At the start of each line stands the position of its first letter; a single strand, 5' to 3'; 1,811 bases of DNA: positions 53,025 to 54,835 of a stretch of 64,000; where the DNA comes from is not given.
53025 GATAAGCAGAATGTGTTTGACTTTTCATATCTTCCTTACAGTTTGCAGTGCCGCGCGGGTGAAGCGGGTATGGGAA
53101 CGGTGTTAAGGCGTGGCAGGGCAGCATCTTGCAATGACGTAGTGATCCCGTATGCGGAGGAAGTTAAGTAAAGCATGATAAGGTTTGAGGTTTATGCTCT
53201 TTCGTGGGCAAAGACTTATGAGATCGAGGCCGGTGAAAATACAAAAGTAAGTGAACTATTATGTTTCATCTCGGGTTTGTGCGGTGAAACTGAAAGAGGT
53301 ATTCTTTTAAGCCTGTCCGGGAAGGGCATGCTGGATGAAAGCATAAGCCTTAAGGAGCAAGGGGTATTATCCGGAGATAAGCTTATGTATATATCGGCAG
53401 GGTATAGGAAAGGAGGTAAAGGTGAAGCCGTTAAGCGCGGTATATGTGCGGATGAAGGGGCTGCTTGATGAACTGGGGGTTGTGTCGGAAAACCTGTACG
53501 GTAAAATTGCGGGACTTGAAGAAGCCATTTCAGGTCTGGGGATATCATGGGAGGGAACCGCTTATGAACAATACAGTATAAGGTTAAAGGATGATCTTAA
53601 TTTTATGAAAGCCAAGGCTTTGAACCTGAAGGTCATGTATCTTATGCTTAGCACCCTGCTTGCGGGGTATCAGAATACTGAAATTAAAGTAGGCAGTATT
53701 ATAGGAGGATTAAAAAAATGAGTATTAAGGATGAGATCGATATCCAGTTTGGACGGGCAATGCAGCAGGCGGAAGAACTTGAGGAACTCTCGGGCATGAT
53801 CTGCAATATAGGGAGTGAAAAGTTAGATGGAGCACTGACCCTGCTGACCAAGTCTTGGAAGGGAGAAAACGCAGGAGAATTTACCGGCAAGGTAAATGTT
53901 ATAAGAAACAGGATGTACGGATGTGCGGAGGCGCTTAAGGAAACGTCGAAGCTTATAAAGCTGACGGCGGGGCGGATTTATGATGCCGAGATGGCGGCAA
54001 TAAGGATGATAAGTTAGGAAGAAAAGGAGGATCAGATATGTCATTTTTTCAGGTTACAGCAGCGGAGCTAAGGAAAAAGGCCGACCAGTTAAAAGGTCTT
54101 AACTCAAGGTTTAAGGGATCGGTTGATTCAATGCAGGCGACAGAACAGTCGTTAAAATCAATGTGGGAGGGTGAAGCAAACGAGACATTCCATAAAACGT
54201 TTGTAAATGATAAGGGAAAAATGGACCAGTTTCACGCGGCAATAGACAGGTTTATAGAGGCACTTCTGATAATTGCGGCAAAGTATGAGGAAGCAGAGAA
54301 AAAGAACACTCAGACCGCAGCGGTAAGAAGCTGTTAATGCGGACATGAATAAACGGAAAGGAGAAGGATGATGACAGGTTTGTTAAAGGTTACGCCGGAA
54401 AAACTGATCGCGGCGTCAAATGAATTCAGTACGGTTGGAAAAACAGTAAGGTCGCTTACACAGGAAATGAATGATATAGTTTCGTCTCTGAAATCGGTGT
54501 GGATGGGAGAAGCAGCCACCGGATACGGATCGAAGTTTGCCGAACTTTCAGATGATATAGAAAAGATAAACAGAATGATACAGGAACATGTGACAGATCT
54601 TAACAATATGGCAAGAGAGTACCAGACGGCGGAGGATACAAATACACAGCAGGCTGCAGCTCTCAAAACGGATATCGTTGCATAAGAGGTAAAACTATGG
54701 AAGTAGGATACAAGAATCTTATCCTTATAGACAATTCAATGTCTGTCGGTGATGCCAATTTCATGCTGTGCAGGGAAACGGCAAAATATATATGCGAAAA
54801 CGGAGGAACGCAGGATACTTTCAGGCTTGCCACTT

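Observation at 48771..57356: Stripped-down, non-canonical type VII-like secretion locus lacking EssA, EssB and EsaA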

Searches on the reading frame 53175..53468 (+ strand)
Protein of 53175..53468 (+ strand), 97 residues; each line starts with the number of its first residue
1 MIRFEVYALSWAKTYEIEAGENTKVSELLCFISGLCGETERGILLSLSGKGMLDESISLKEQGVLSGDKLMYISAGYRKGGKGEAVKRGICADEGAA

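Call 4: search_protein_families(library=pfam, proteins=[window:53175-53468:+], max_evalue=0.1)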
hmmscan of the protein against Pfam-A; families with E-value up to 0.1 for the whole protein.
window:53175-53468:+ (97 aa): 1 family
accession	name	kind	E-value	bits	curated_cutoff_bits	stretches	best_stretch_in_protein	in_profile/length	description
PF08817.16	YukD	-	0.051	14.8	27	1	26-71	24-75/76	WXG100 protein secretion system (Wss), protein YukD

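Call 5: search_protein_families(library=ncbifam, proteins=[window:53175-53468:+], max_evalue=0.1)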
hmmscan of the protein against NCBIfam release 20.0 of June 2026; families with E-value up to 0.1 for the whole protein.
window:53175-53468:+ (97 aa): 1 family
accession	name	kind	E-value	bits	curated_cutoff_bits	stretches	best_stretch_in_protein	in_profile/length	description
NF058626.1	GFO_1090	equivalog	0.0029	17.2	150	1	15-68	113-167/177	GFO_1090 family protein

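Call 79: search_solved_structures(query=A3, max_evalue=10, show_alignments=1)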
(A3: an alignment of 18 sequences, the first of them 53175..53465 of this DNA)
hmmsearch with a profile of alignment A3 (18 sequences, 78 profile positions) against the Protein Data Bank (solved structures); distinct sequences matched with E-value up to 10: 65 (the best 60 are shown).
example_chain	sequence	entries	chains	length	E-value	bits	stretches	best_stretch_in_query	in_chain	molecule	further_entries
6oat_B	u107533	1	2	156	0.00056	23.3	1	14-75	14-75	Interferon stimulated gene 17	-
6jh1_D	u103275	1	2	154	0.0014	22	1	15-75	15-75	Ubiquitin-like protein ISG15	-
9jtc_C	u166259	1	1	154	0.0015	21.9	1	15-75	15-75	Ubiquitin-like protein ISG15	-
2mlb_A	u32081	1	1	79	0.0042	20.5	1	12-70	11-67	redesigned ubiquitin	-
1yqb_A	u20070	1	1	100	0.009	19.5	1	7-70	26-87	Ubiquilin 3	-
1wx7_A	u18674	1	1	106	0.011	19.2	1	7-70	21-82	Ubiquilin 3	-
7pyv_C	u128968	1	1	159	0.014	18.9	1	31-75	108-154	UBD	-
9m8w_A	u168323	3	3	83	0.015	18.8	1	9-74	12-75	ProteinMPNN-designed ubiquitin variant R4 | NMR structure ofProteinMPNN-designed ubiquitin variant R4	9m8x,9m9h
9ykv_C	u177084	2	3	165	0.016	18.7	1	31-75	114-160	Ubiquitin D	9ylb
8j0a_A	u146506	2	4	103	0.026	18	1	9-74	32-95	Ubiquitin variant R4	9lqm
2kma_A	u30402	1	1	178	0.035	17.6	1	19-73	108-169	Talin 1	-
7l97_B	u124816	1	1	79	0.037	17.5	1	29-74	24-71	Ubiquitin variant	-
8vk9_B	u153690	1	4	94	0.056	16.9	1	50-71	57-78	Ubiquitin variant D2.3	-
2kc2_A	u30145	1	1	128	0.064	16.7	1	35-73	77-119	Talin-1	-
2klc_A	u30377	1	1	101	0.084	16.4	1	6-70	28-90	Ubiquilin-1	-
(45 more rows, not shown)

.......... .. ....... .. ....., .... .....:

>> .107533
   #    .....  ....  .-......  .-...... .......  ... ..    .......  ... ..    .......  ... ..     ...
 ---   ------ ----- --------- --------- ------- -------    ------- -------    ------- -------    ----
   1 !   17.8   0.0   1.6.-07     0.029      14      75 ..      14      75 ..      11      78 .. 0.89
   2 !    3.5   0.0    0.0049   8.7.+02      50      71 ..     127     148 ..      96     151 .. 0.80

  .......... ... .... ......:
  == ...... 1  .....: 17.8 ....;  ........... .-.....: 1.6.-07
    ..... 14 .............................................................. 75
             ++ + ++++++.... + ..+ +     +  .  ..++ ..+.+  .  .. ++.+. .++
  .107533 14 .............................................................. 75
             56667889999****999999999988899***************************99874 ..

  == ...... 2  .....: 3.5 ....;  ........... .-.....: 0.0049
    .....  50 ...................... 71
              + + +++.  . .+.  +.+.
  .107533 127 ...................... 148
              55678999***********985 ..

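Call 80: search_protein_families(library=pfam, alignment_id=A3, max_evalue=0.1)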
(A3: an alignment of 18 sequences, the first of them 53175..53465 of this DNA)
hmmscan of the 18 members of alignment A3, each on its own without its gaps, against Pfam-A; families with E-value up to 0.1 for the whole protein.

A. member 1, window:53175-53465:+ (97 aa): 1 family
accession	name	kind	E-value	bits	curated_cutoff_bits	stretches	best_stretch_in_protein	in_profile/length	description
PF08817.16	YukD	-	0.051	14.8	27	1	26-71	24-75/76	WXG100 protein secretion system (Wss), protein YukD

B. families by the number of members that match (of 18 scanned): 5 families
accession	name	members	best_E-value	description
PF08817.16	YukD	9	6.5e-09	WXG100 protein secretion system (Wss), protein YukD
PF00240.29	ubiquitin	1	0.028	Ubiquitin family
PF18037.7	Ubiquitin_5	1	0.028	Ubiquitin-like domain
PF25822.1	UBL_USP40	1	0.048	USP40 ubiquitin-like domain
PF24659.1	DUF7648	1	0.086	Domain of unknown function (DUF7648)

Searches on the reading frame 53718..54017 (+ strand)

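Call 4: search_protein_families(library=pfam, proteins=[window:53718-54017:+], max_evalue=0.1)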
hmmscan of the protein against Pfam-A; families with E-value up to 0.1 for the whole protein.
window:53718-54017:+ (99 aa): 3 families
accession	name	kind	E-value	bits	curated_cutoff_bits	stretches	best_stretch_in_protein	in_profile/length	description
PF06013.18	WXG100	-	0.0026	18.4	27.3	1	7-91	2-85/86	Proteins of 100 residues with WXG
PF02431.20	Chalcone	-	0.041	13.7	27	1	34-88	44-97/203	Chalcone-flavanone isomerase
PF21725.3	T7SS_signal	-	0.044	14.1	27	1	17-94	79-152/241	Putative T7SS secretion signal domain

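Call 5: search_protein_families(library=ncbifam, proteins=[window:53718-54017:+], max_evalue=0.1)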
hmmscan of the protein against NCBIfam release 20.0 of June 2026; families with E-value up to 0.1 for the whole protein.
window:53718-54017:+ (99 aa): 1 family
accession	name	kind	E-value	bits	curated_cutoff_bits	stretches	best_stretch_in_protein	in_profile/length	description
TIGR03930.1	WXG100_ESAT6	subfamily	7e-05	23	44.85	1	7-94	2-88/90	WXG100 family type VII secretion target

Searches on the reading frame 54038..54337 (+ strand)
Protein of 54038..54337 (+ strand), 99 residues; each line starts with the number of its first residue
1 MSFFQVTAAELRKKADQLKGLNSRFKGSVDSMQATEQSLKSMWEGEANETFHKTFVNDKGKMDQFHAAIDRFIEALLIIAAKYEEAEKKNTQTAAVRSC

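Call 4: search_protein_families(library=pfam, proteins=[window:54038-54337:+], max_evalue=0.1)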
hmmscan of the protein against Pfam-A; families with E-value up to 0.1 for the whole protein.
window:54038-54337:+ (99 aa): 7 families
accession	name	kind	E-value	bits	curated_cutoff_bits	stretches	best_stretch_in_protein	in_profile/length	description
PF06013.18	WXG100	-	2.2e-12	47.5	27.3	1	4-87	2-85/86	Proteins of 100 residues with WXG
PF10824.14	T7SS_ESX_EspC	-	0.00011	23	23.5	1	4-91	5-95/100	Excreted virulence factor EspC, type VII ESX diderm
PF08651.15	DASH_Duo1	-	0.0092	16.2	25.4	0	10-42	1-33/74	DASH complex subunit Duo1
PF21725.3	T7SS_signal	-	0.013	15.9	27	1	8-89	73-151/241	Putative T7SS secretion signal domain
PF25547.1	WXG100_2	-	0.066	13.6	27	0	11-64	31-86/150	WXG100 like domain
PF15460.11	SAS4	-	0.079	13.5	24.4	0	49-92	51-95/99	Something about silencing, SAS, complex subunit 4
PF04803.17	Cor1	-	0.087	13.5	32.1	0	17-86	46-114/132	Cor1/Xlr/Xmr conserved region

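Call 5: search_protein_families(library=ncbifam, proteins=[window:54038-54337:+], max_evalue=0.1)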
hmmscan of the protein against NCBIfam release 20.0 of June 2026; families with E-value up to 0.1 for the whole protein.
window:54038-54337:+ (99 aa): 3 families
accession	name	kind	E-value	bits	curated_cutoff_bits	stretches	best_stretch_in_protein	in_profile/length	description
TIGR03930.1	WXG100_ESAT6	subfamily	2.7e-14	53.1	44.85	1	4-92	2-90/90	WXG100 family type VII secretion target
NF035934.1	ESAT6_2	subfamily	1.2e-09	38.3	100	1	5-94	4-93/96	pore-forming ESAT-6 family protein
NF043058.1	T4SS_LegC2C7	subfamily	0.056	12.4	350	1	5-74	209-273/348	LegC2/C7 family Dot/Icm T4SS effector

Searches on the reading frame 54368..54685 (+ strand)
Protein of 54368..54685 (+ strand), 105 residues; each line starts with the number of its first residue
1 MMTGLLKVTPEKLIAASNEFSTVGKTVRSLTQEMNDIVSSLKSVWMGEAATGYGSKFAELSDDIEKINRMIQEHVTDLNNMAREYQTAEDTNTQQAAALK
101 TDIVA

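Call 4: search_protein_families(library=pfam, proteins=[window:54368-54685:+], max_evalue=0.1)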
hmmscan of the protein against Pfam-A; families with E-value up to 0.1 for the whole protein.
window:54368-54685:+ (105 aa): 12 families
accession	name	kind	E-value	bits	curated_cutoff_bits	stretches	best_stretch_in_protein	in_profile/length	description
PF06013.18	WXG100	-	8.4e-14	52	27.3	1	6-89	2-85/86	Proteins of 100 residues with WXG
PF00823.25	PPE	-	2.3e-05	24.9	26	1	10-95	20-106/165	PPE family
PF06009.19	Laminin_II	-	5.6e-05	23.6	33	1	7-73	41-101/138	Laminin Domain II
PF16809.10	NleF_casp_inhib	-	0.001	19.6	24.1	1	32-92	11-72/145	NleF caspase inhibitor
PF25547.1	WXG100_2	-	0.0029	18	27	1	11-85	29-101/150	WXG100 like domain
PF10824.14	T7SS_ESX_EspC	-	0.0033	18.3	23.5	1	2-93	1-95/100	Excreted virulence factor EspC, type VII ESX diderm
PF20651.3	EXOC6_Sec15_N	-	0.005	17.2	27.2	0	57-94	38-75/170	Exocyst complex component EXOC6/Sec15, N-terminal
PF00934.25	PE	-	0.01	16.6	22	0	7-92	2-91/91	PE family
PF24133.1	DUF7400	-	0.017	14.7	27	1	6-42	1-37/262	Domain of unknown function (DUF7400)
PF03037.21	KMP11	-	0.029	15.6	28.3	1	58-86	42-70/90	Kinetoplastid membrane protein 11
PF19518.5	RhoGAP_pG1_pG2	-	0.03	13.1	27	1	10-81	140-212/698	p190RhoGAP, pG1 and pG2 domains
PF06103.16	DUF948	-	0.049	14.2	37.2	0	13-42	21-50/89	Bacterial protein of unknown function (DUF948)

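Call 5: search_protein_families(library=ncbifam, proteins=[window:54368-54685:+], max_evalue=0.1)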
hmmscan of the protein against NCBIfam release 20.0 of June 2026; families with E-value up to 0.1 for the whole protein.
window:54368-54685:+ (105 aa): 5 families
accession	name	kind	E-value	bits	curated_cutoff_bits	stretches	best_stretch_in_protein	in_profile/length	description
TIGR03930.1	WXG100_ESAT6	subfamily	4.8e-15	55.5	44.85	1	6-94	2-90/90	WXG100 family type VII secretion target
NF035934.1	ESAT6_2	subfamily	1.2e-08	35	100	1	6-98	3-95/96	pore-forming ESAT-6 family protein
NF011925.1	PRK15396.1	subfamily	0.019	15.2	108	0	55-95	25-65/78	major outer membrane lipoprotein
NF047516.1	LA_3659_fam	equivalog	0.043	13.4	36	0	47-102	163-215/221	LA_3659 family protein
NF047514.1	SpiroCoCo_N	equivalog_domain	0.043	13.4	75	0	47-102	163-215/221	SpiroCoCo family coiled-coil protein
